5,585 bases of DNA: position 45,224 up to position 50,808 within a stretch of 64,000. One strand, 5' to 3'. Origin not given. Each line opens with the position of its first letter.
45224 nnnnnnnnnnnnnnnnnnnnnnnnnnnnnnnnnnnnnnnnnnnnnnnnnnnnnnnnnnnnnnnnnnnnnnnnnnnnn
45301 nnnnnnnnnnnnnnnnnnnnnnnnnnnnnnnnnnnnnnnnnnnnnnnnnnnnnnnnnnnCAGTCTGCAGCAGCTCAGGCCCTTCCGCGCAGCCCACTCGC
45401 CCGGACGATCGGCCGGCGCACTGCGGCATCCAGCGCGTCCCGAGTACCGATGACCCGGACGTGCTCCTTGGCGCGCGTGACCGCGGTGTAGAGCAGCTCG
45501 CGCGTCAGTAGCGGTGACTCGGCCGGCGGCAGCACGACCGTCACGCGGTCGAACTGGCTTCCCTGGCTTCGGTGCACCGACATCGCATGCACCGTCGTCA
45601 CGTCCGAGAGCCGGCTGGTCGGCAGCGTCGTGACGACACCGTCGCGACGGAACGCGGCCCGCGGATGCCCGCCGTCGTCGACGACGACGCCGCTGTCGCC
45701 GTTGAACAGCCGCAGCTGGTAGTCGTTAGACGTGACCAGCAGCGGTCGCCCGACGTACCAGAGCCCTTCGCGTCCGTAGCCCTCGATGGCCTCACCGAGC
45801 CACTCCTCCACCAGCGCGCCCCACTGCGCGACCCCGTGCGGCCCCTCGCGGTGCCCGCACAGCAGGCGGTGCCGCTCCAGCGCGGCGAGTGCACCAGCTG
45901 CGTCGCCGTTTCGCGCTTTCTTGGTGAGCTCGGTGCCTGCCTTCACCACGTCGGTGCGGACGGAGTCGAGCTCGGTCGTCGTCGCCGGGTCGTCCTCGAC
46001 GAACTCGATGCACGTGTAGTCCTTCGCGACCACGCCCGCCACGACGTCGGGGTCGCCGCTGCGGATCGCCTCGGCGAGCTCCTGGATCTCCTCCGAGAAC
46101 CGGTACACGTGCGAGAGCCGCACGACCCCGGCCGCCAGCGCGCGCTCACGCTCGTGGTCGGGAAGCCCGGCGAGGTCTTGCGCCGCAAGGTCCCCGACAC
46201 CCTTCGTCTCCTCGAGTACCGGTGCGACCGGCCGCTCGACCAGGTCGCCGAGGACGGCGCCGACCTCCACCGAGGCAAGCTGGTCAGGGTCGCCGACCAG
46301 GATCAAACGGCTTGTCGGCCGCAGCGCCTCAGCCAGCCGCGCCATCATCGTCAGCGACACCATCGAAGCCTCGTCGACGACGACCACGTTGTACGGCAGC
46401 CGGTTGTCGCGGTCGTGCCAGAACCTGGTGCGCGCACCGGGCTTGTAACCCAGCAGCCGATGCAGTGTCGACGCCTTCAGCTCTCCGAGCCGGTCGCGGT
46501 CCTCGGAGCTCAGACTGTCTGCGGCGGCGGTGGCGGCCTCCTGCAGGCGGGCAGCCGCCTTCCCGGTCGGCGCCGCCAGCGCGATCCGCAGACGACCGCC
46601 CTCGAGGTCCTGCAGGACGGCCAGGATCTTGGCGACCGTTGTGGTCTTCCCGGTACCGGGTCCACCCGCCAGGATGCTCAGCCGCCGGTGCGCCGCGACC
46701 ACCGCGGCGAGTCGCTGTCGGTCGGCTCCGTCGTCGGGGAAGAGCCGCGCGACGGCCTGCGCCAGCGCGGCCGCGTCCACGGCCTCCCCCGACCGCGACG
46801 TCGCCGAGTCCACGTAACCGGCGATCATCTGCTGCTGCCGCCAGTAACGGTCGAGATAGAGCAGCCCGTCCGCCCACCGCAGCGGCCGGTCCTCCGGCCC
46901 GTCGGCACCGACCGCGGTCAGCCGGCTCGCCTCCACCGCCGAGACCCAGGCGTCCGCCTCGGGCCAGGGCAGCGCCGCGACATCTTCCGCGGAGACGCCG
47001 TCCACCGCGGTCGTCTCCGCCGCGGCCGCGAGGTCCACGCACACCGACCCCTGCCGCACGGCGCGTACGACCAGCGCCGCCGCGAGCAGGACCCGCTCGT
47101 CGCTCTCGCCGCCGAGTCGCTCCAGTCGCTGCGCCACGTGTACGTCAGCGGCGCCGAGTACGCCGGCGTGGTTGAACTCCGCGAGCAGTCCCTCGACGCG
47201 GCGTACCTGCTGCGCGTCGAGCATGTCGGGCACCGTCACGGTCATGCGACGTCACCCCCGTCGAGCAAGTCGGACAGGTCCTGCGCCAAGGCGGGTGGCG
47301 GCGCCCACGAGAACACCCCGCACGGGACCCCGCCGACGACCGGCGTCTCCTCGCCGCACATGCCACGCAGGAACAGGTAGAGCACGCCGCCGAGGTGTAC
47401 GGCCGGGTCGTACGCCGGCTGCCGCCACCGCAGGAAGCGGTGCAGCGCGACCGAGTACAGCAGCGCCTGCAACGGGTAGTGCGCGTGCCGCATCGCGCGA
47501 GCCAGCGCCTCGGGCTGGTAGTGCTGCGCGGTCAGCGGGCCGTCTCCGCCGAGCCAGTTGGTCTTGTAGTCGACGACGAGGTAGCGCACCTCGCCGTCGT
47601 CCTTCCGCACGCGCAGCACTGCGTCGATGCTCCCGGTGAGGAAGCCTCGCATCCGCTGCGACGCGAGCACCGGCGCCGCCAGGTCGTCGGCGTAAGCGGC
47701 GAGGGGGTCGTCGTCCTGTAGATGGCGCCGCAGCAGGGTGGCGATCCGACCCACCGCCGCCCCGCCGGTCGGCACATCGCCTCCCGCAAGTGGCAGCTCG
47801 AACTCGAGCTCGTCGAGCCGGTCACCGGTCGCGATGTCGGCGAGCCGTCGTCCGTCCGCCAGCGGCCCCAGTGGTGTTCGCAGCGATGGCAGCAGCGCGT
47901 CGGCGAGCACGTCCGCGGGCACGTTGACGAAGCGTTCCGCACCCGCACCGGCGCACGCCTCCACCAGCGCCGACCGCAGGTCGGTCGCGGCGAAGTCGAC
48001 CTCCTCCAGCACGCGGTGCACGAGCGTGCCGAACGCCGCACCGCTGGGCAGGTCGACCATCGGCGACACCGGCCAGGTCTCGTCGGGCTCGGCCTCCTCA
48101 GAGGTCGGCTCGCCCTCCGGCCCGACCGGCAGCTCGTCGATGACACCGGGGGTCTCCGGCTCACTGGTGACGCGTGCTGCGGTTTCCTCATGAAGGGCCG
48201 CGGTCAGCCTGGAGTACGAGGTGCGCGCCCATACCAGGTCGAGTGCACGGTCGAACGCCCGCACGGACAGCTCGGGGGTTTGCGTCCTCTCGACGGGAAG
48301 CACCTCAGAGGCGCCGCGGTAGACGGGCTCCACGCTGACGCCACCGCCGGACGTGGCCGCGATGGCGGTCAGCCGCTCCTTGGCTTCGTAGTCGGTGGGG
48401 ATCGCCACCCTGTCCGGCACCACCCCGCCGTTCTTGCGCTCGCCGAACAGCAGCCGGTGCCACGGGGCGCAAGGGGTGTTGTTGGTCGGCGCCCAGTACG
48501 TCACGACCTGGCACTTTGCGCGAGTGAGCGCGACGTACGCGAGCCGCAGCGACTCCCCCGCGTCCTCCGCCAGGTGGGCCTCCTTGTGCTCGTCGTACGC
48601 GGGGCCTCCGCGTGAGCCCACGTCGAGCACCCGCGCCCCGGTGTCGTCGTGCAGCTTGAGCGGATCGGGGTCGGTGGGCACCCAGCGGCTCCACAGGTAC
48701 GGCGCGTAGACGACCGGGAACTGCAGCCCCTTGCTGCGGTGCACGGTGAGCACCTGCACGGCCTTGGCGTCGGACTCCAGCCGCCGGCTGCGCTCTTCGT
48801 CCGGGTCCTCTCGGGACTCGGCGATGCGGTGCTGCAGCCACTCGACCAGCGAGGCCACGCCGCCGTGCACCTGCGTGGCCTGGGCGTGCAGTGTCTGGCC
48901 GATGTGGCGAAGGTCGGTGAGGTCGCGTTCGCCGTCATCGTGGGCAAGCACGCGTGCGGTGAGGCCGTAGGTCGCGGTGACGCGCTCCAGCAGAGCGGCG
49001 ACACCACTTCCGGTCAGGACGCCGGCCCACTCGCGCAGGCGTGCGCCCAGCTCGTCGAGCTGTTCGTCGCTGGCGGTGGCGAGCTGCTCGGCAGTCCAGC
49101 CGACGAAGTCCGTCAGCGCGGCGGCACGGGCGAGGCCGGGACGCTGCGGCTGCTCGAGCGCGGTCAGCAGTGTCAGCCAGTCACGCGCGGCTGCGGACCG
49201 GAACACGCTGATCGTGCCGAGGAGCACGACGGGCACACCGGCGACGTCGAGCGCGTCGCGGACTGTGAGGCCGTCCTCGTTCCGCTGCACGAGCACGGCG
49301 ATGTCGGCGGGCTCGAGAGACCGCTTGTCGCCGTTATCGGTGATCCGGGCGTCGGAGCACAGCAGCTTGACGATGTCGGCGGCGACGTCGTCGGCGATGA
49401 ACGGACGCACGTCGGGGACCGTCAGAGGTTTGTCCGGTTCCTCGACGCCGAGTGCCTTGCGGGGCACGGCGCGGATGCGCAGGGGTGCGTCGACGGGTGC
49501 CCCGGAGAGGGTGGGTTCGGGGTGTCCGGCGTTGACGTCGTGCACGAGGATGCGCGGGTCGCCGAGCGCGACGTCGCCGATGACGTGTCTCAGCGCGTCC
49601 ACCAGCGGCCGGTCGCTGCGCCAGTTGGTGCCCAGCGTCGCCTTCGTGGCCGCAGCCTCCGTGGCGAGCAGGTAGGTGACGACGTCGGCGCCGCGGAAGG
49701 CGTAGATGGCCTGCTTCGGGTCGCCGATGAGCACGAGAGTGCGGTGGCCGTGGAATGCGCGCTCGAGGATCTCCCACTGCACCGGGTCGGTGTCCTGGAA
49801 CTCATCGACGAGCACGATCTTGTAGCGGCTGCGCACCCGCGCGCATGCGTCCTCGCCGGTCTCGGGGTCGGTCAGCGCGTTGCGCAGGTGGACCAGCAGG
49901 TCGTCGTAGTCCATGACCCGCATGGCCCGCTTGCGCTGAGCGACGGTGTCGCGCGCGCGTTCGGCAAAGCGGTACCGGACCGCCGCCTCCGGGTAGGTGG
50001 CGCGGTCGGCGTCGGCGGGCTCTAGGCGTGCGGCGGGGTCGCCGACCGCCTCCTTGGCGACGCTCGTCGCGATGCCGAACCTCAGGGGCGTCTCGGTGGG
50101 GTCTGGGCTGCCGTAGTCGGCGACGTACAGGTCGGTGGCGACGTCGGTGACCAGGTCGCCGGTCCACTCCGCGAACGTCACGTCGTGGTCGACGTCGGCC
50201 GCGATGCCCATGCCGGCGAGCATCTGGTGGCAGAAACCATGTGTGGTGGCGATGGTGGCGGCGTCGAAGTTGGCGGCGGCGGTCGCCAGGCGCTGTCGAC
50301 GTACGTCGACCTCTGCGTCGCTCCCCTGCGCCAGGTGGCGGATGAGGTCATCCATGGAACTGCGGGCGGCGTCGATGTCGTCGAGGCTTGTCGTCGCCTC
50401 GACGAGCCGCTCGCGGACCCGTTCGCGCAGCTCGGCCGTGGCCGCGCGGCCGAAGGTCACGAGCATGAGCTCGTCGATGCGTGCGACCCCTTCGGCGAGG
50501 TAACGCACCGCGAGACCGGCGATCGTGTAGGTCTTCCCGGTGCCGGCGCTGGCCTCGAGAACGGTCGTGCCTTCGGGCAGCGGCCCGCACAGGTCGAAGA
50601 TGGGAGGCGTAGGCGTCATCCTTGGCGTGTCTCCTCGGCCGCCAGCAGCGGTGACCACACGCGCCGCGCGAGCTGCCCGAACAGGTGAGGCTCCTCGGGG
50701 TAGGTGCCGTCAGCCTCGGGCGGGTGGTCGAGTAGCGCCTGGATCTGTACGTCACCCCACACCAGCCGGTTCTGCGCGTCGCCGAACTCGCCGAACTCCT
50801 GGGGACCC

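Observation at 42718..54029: The recC-recB-recD operon continues directly into an ERCC4 nuclease and a NERD-SF1 helicase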

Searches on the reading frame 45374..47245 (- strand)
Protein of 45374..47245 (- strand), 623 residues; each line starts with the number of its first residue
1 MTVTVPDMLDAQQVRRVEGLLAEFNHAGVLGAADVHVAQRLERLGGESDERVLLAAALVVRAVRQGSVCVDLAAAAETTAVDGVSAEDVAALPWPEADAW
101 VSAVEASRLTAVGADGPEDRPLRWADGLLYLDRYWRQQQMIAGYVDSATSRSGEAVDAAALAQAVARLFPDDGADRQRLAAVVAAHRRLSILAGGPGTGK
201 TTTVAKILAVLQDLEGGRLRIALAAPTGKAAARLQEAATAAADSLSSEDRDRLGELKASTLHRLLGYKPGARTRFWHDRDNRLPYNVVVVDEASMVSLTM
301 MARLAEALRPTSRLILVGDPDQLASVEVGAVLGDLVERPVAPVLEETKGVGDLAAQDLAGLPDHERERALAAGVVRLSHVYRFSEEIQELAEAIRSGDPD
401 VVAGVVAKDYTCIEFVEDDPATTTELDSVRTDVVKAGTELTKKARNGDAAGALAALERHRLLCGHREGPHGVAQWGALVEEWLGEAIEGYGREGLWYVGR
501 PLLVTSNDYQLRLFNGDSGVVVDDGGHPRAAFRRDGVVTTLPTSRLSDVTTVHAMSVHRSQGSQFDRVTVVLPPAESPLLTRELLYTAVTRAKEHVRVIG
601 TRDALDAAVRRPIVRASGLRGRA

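Call 7: search_protein_families(library=pfam, proteins=[window:45374-47245:-], max_evalue=0.01)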
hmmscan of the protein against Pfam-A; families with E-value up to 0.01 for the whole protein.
window:45374-47245:- (623 aa): 12 families
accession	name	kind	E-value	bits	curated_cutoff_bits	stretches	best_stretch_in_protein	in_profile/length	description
PF13245.12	AAA_19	-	1.5e-34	119.5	25.1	1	178-326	2-132/134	AAA domain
PF13604.12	AAA_30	-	4.9e-31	108.4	27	1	179-342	10-148/191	AAA domain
PF13538.12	UvrD_C_2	-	6.4e-15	55.2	27.4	1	552-599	2-52/52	UvrD-like helicase C-terminal domain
PF21185.3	RecD_N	-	1.3e-14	54.8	22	1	27-130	2-103/103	RecBCD enzyme subunit RecD, N-terminal domain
PF01443.25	Viral_helicase1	-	3.4e-11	43.8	21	1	546-598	171-226/228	Viral superfamily 1 RNA helicase core domain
PF13086.12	AAA_11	-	2e-10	41.4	27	2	184-231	14-65/257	AAA domain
PF05127.21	NAT10_TcmA_helicase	-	3.5e-09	37.2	22.7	1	192-307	2-112/176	RNA cytidine acetyltransferase NAT10/TcmA, helicase domain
PF00580.27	UvrD-helicase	-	4.9e-08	33.4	23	1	177-264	4-85/271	UvrD/REP helicase N-terminal domain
PF13401.12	AAA_22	-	1.3e-06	29.2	27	1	186-322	4-125/130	AAA domain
PF18335.7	SH3_13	-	1.6e-05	25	41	1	493-523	23-53/65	ATP-dependent RecD-like DNA helicase SH3 domain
PF09848.15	SLFN-g3_helicase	-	0.0062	16.3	24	0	189-294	3-89/354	Schlafen group 3, DNA/RNA helicase domain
PF02562.22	PhoH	-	0.0083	16.1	27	0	182-323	14-158/205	PhoH-like protein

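Call 9: search_protein_families(library=padloc, proteins=[window:45374-47245:-], max_evalue=0.01)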
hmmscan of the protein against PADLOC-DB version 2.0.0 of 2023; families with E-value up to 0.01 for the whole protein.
window:45374-47245:- (623 aa): 21 families
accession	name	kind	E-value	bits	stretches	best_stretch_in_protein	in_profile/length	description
PDLC05064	PDC-S68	-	2.5e-43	146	1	174-599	688-1097/1273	-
PDLC05065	PDC-S68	-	6.9e-43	144.6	2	184-392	617-810/1221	-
PDLC05066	PDC-S68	-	1.5e-41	140.5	2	186-337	592-732/1202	-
PDLC01734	typeIV_RecD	-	2.2e-35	120.1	2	184-337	351-487/763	RecD_0_IVD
PDLC01148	RecD_like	-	6.9e-26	88.7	2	182-337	323-456/719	RecD/Tra ATPase fused to N-terminal HHH domain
PDLC05035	PDC-S53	-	3.7e-19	66.3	2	553-602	819-868/900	-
PDLC04476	PDC-M16A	-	3.9e-17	59.9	1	189-298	27-130/691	-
PDLC04475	PDC-M16A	-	4.5e-14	49.9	2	178-298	22-137/721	-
PDLC04472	PDC-M16A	-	7.2e-09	32.5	1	188-299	241-347/930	-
PDLC00104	GajB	-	6.5e-07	26.5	1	546-604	498-556/574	UrvD helicase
PDLC00141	GajB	-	8.6e-06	22.3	1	547-615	498-566/572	UrvD helicase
PDLC04140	mad8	-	1.7e-05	22.5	1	177-241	15-70/314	mads_8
PDLC03920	MkoA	-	1.8e-05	21.2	0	183-209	628-653/1112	-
PDLC01087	C3a187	-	5.7e-05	20.1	1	550-603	496-546/559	NERD+UvrD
PDLC04474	PDC-M16A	-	0.0002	17.9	0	549-598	646-700/917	-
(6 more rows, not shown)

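Call 10: search_protein_families(library=ncbifam, proteins=[window:45374-47245:-], max_evalue=0.001)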
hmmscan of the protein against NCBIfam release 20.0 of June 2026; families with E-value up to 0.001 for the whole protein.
window:45374-47245:- (623 aa): 9 families
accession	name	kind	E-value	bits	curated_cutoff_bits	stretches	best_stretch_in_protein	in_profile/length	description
TIGR01447.1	recD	equivalog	4.3e-154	514.3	310.15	1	21-621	1-595/597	exodeoxyribonuclease V subunit alpha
NF008127.0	PRK10875.1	equivalog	4.1e-127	425.3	671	1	21-620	7-611/619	exodeoxyribonuclease V subunit alpha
TIGR01448.2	helicase_RecD2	equivalog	1.3e-75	254.9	500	2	126-344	267-468/713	SF1B family DNA helicase RecD2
TIGR02768.1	TraA_Ti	equivalog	5.5e-21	74.6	590.45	2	278-338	440-501/751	Ti-type conjugative transfer relaxase TraA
NF010402.0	PRK13826.1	subfamily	1e-11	43.4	1317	1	150-338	361-523/1102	Dtr system oriT relaxase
NF010464.0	PRK13889.1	subfamily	4.9e-10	37.9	1015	1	284-339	433-489/992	conjugal transfer relaxase TraA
TIGR02760.1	TraI_TIGR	equivalog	5.3e-05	20.8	929.85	1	176-329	1025-1158/1960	conjugative transfer relaxase/helicase TraI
TIGR00376.1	TIGR00376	hypoth_equivalog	6.2e-05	21.6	348.9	0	176-237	162-221/639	IGHMBP2 family helicase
TIGR03499.1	FlhF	equivalog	0.00098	19.2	174.15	0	184-222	195-232/286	flagellar biosynthesis GTPase FlhF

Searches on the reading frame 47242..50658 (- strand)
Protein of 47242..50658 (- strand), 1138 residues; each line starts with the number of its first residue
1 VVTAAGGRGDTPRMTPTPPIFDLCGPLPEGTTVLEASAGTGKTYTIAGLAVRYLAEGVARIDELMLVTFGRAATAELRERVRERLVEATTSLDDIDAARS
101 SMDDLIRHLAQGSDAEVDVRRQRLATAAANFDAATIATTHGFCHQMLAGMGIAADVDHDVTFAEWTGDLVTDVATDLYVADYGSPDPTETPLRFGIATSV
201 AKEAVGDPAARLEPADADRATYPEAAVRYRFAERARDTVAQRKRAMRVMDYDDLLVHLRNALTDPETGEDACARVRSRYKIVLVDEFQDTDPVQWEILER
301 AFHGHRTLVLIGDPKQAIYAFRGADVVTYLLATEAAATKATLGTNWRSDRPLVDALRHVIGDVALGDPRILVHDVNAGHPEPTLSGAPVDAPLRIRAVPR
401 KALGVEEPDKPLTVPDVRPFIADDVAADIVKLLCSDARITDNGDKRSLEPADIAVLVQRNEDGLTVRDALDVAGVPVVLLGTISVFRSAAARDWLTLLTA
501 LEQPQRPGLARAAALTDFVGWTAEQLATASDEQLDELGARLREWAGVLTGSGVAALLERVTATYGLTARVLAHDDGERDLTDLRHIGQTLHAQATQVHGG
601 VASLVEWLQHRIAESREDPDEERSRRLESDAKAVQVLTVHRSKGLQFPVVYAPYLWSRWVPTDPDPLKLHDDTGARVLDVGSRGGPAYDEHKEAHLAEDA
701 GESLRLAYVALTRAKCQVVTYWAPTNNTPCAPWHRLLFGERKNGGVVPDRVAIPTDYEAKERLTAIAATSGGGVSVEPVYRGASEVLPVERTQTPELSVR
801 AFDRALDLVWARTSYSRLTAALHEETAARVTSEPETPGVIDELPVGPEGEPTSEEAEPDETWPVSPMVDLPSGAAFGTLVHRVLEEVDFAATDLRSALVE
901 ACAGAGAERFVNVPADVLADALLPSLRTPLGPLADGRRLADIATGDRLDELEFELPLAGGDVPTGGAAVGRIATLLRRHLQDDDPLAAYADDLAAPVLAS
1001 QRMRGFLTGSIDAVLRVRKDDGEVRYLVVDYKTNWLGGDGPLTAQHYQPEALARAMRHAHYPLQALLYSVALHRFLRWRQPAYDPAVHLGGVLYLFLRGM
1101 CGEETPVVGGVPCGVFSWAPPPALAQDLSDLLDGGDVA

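Call 7: search_protein_families(library=pfam, proteins=[window:47242-50658:-], max_evalue=0.01)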
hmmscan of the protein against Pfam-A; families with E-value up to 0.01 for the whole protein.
window:47242-50658:- (1138 aa): 7 families
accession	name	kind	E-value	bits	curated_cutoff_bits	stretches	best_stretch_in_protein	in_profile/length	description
PF00580.27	UvrD-helicase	-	1.2e-50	173.2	23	1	28-334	12-268/271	UvrD/REP helicase N-terminal domain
PF13361.12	UvrD_C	-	1.3e-15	58.1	25.6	1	624-720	278-345/350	UvrD-like helicase C-terminal domain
PF13245.12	AAA_19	-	2.5e-15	57.3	25.1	1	28-322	10-134/134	AAA domain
PF13538.12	UvrD_C_2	-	4.4e-08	33.3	27.4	1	636-659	4-29/52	UvrD-like helicase C-terminal domain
PF13604.12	AAA_30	-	1.2e-06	28.9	27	0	30-84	19-65/191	AAA domain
PF12705.13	PDDEXK_1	-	3.5e-05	24.3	22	1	874-1097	35-189/247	PD-(D/E)XK nuclease superfamily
PF01443.25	Viral_helicase1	-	0.0012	19.1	21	0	273-324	53-104/228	Viral superfamily 1 RNA helicase core domain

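Call 10: search_protein_families(library=ncbifam, proteins=[window:47242-50658:-], max_evalue=0.001)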
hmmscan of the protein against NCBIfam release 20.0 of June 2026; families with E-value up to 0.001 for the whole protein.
window:47242-50658:- (1138 aa): 15 families
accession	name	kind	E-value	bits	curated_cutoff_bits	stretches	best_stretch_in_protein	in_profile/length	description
TIGR00609.1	recB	equivalog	1.2e-219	732.4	696.05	2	221-1132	315-1175/1175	exodeoxyribonuclease V subunit beta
NF008128.0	PRK10876.1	equivalog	1.1e-142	477.1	1697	2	233-1134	333-1174/1181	exodeoxyribonuclease V subunit beta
TIGR02784.1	addA_alphas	equivalog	4.8e-42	144.4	860.75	2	224-736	336-884/1138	double-strand break repair helicase AddA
TIGR02785.1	addA_Gpos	equivalog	4.1e-38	130.9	707.65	3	237-504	346-630/1234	helicase-exonuclease AddAB subunit AddA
NF010485.0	PRK13909.1-2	equivalog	2e-29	102.4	650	2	237-357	290-421/909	RecB-like helicase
TIGR01073.1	pcrA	equivalog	1.4e-26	93.1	911.2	1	30-372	18-305/725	DNA helicase PcrA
NF010487.0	PRK13909.1-4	equivalog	9e-22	77.1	759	2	273-492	322-517/924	RecB-like helicase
TIGR01075.1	uvrD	equivalog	6.2e-20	71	1144.45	1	248-361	181-293/715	DNA helicase II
NF008743.0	PRK11773.1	equivalog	2.5e-19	69.1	965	1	248-360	186-297/720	DNA helicase II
TIGR01074.1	rep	equivalog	8.5e-19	67.3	951.45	1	240-328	171-256/668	DNA helicase Rep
NF008276.0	PRK11054.1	equivalog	1.4e-17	63.5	543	2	274-327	426-481/684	DNA helicase IV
NF008172.0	PRK10919.1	equivalog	2.9e-15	55.5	1168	1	239-355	171-286/673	DNA helicase Rep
NF010484.0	PRK13909.1-1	equivalog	4.2e-12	44.7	1074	0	33-85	9-60/945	RecB-like helicase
NF010486.0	PRK13909.1-3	equivalog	4.5e-11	41.5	1109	2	33-120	9-90/921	RecB-like helicase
NF041464.1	HelD_BACSU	equivalog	3.6e-06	25.2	419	1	276-362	544-632/779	RNA polymerase recycling motor HelD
